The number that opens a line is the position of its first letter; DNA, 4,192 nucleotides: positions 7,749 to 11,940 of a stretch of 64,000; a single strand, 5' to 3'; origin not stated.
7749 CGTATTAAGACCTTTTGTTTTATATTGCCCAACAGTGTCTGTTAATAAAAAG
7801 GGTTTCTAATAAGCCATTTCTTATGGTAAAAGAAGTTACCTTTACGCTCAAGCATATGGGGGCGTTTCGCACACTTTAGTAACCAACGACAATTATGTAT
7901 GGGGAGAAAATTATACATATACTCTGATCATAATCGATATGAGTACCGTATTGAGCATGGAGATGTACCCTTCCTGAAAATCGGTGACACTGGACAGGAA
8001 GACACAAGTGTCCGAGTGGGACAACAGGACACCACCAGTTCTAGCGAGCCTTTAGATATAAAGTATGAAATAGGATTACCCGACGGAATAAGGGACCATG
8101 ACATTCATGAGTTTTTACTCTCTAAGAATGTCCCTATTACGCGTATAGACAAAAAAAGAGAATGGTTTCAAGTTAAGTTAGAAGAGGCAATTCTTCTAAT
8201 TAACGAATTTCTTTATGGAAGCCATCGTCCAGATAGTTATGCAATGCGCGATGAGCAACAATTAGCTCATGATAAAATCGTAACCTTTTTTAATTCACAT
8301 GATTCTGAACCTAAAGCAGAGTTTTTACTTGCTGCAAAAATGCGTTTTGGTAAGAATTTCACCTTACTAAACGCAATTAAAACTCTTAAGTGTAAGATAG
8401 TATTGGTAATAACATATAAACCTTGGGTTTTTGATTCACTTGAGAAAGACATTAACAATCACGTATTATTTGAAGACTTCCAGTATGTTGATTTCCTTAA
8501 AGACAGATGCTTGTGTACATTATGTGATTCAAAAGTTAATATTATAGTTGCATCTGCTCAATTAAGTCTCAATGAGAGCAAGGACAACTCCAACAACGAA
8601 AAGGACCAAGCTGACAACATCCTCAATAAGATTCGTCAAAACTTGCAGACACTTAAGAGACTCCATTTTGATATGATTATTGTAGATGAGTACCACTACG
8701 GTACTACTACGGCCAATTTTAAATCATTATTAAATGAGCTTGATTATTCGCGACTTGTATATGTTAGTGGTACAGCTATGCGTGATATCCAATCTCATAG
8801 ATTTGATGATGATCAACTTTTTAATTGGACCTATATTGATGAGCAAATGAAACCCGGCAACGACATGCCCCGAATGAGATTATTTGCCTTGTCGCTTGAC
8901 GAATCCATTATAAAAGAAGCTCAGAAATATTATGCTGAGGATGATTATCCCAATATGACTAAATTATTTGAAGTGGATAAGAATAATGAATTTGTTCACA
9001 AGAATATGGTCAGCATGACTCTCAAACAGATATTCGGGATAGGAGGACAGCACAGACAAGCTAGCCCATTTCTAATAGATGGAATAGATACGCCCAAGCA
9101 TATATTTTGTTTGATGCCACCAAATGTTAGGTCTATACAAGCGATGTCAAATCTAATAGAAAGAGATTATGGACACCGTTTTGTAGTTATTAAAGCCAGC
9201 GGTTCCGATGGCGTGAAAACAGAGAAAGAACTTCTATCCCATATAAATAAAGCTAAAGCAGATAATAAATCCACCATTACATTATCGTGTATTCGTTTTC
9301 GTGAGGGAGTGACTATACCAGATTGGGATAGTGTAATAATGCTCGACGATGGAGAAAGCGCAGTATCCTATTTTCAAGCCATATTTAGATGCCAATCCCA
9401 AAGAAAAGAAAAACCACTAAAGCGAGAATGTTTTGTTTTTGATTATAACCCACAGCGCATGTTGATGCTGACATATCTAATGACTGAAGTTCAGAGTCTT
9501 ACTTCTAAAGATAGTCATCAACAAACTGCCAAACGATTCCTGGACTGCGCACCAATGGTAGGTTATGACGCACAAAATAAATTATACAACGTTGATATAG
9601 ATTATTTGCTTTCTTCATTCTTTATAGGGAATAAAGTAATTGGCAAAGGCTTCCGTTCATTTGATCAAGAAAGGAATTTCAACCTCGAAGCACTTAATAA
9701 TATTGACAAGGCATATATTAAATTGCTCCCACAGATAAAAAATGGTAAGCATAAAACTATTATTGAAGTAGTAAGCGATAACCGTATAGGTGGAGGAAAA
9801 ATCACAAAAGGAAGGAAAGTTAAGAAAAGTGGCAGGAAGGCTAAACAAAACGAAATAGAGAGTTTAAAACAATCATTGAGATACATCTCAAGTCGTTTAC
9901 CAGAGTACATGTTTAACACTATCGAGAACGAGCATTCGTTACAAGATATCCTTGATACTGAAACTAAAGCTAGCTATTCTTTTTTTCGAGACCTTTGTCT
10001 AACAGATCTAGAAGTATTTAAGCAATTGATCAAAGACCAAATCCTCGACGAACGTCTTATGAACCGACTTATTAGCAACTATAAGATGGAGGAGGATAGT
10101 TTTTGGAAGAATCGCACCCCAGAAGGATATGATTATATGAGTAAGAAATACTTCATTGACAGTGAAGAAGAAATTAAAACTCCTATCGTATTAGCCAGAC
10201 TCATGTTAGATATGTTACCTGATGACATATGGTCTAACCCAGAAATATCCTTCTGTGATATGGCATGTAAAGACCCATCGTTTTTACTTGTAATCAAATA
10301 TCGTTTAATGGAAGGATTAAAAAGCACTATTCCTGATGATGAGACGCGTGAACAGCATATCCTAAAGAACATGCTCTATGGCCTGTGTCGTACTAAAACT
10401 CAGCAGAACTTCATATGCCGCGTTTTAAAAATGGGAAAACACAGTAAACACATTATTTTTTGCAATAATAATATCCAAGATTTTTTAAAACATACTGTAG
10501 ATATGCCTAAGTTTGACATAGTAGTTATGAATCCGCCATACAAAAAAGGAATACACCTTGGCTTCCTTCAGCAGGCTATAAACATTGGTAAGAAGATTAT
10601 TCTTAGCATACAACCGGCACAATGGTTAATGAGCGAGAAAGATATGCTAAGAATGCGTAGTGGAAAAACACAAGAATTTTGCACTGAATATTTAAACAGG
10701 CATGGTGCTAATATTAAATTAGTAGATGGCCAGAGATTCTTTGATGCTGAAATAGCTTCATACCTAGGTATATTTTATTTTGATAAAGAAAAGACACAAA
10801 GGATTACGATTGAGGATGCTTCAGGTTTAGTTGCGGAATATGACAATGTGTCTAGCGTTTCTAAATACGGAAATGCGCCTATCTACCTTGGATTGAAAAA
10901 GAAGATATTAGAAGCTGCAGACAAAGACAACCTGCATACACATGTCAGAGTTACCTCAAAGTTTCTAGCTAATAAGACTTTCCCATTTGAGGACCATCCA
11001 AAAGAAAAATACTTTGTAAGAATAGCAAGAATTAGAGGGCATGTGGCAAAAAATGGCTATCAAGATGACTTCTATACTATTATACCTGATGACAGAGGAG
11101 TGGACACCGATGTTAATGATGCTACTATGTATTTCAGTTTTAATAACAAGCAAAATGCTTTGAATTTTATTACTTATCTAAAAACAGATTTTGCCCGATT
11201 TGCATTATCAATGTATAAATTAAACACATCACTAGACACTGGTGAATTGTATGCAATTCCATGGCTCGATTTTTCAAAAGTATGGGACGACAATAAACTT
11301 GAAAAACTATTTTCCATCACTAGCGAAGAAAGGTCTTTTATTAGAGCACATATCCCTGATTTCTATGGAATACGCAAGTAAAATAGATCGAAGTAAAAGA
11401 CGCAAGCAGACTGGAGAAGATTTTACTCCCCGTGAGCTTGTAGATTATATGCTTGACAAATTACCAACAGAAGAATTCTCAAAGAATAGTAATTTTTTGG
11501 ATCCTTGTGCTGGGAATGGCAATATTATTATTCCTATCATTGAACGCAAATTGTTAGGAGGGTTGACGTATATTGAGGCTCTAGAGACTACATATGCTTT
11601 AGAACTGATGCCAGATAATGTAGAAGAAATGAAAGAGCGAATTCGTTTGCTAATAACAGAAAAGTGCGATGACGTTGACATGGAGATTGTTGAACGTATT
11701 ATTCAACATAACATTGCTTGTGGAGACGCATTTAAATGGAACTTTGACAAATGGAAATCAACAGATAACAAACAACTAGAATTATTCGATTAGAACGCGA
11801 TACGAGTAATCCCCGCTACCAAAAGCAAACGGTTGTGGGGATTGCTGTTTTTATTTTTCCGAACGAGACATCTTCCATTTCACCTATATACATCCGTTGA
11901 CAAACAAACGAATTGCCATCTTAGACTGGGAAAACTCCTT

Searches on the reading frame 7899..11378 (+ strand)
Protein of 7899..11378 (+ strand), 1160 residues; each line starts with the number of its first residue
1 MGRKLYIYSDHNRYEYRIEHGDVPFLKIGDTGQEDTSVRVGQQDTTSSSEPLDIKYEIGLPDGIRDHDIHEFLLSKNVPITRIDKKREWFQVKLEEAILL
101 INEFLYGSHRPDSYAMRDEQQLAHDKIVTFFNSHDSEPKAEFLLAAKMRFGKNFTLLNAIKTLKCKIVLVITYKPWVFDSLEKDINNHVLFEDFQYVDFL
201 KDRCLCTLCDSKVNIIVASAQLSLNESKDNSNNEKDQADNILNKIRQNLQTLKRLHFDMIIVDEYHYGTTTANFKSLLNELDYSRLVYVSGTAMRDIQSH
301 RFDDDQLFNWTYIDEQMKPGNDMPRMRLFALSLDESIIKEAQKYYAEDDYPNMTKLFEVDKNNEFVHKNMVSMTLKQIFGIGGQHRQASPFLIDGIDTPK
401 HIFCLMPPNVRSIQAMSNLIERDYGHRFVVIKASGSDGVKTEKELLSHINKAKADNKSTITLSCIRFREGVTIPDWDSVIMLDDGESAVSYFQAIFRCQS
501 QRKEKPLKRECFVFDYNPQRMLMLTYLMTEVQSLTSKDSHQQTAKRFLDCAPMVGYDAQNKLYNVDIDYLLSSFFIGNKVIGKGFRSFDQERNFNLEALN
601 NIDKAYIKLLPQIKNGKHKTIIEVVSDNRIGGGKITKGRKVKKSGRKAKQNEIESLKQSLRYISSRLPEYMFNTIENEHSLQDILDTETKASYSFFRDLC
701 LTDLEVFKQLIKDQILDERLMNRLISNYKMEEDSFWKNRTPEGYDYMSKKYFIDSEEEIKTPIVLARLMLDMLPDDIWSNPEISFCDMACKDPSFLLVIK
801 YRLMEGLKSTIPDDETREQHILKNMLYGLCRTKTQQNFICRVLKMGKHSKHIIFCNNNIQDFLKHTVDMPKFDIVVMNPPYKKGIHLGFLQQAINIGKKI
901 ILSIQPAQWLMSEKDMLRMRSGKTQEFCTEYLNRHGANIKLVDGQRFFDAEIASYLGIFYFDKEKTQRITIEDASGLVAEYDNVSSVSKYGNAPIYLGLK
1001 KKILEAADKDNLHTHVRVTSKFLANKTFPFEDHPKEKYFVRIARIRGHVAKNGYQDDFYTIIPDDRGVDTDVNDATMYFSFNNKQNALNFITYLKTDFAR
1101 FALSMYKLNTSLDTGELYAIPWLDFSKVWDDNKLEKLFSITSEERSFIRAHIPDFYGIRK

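Call 6: search_protein_families(library=padloc, proteins=[window:7899-11378:+], max_evalue=1)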
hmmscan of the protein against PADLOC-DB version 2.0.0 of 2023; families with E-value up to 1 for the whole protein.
window:7899-11378:+ (1160 aa): 6 families
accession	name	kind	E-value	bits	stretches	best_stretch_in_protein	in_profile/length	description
PDLC03626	REase_MTase_IIG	-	1.3e-16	57.4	4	384-503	467-593/1359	Type IIG restriction enzyme-methyltransferase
PDLC05041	PDC-S57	-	3.6e-06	24.7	1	26-142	20-130/212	-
PDLC03659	mREase_IV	-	7.1e-05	18.8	2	445-507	497-559/945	Type IV methyl-directed restriction enzyme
PDLC03338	MTase_II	-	0.0024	14.6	1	744-883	117-257/604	Type II methyltransferase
PDLC03468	REase_II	-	0.0069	13.9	1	409-451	108-150/214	Type II restriction enzyme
PDLC00380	SduA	-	0.011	12.3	1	603-673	203-273/480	DUF4263 domain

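Call 7: search_protein_families(library=ncbifam, proteins=[window:7899-11378:+], max_evalue=1)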
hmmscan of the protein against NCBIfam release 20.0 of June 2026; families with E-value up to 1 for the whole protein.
window:7899-11378:+ (1160 aa): 0 families

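Call 30: search_protein_families(library=pfam, proteins=[window:7899-11378:+], max_evalue=0.01)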
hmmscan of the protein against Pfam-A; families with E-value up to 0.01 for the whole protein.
window:7899-11378:+ (1160 aa): 4 families
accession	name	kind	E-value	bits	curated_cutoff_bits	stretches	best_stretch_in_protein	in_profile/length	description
PF04851.21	ResIII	-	6e-08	33.2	22.5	1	114-293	2-162/164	Type III restriction enzyme, res subunit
PF07669.17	Eco57I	-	0.00077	20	25.3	0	858-883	61-86/171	Eco57I restriction-modification methylase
PF03602.21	Cons_hypoth95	-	0.0014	18.8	24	0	845-886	87-128/182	Conserved hypothetical protein 95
PF10544.15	T5orf172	-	0.0087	17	20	0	17-103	14-99/101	T5orf172 domain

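Call 91: search_solved_structures(query=window:7899-11378:+, max_evalue=0.001)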
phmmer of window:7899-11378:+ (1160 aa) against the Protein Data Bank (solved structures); distinct sequences matched with E-value up to 0.001: 0.

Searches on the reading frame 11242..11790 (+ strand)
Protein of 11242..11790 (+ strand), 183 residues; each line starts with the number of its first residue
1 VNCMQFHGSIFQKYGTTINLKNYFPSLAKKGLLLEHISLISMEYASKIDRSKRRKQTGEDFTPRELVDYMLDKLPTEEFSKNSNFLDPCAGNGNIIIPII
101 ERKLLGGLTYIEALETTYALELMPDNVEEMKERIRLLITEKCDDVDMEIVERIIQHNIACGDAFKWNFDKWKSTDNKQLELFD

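Call 6: search_protein_families(library=padloc, proteins=[window:11242-11790:+], max_evalue=1)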
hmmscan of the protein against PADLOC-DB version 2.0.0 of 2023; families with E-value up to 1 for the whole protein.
window:11242-11790:+ (183 aa): 18 families
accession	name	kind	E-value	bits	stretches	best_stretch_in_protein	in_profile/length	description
PDLC04134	mad2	-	1.3e-09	35.4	1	45-168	259-353/492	mads_2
PDLC03335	MTase_II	-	3.2e-09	34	1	44-175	67-194/607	Type II methyltransferase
PDLC03606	REase_MTase_IIG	-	3.8e-07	26.7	1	44-119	327-398/935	Type IIG restriction enzyme-methyltransferase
PDLC03235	MTase_II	-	1.9e-05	21.7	1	39-176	85-221/648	Type II methyltransferase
PDLC03338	MTase_II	-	8.6e-05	19.4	1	35-102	108-175/604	Type II methyltransferase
PDLC03348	MTase_II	-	8.8e-05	19.2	1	47-99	210-264/727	Type II methyltransferase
PDLC03356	MTase_II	-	0.00016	18.6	1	41-104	95-156/545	Type II methyltransferase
PDLC03219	MTase_II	-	0.00023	17.7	1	40-100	33-90/504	Type II methyltransferase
PDLC03267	MTase_II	-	0.00027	18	1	52-140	8-86/539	Type II methyltransferase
PDLC03227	MTase_II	-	0.00057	16.9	1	40-137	11-103/494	Type II methyltransferase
PDLC03248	MTase_II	-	0.00072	16.4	1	53-96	5-45/521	Type II methyltransferase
PDLC03313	MTase_II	-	0.00075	16.1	1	52-105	17-72/563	Type II methyltransferase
PDLC03226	MTase_II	-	0.0011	15.6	1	48-101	7-63/579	Type II methyltransferase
PDLC03018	MTase_I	-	0.0018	14.8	1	54-145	303-391/749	Type I methyltransferase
PDLC03258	MTase_II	-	0.0031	14.7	1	40-102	6-62/366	Type II methyltransferase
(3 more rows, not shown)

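Call 30: search_protein_families(library=pfam, proteins=[window:11242-11790:+], max_evalue=0.01)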
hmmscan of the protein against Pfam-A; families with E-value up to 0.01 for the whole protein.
window:11242-11790:+ (183 aa): 1 family
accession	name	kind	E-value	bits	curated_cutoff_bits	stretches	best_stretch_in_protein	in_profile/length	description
PF02384.22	N6_Mtase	-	0.0019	18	20.4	1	52-98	20-63/311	N-6 DNA Methylase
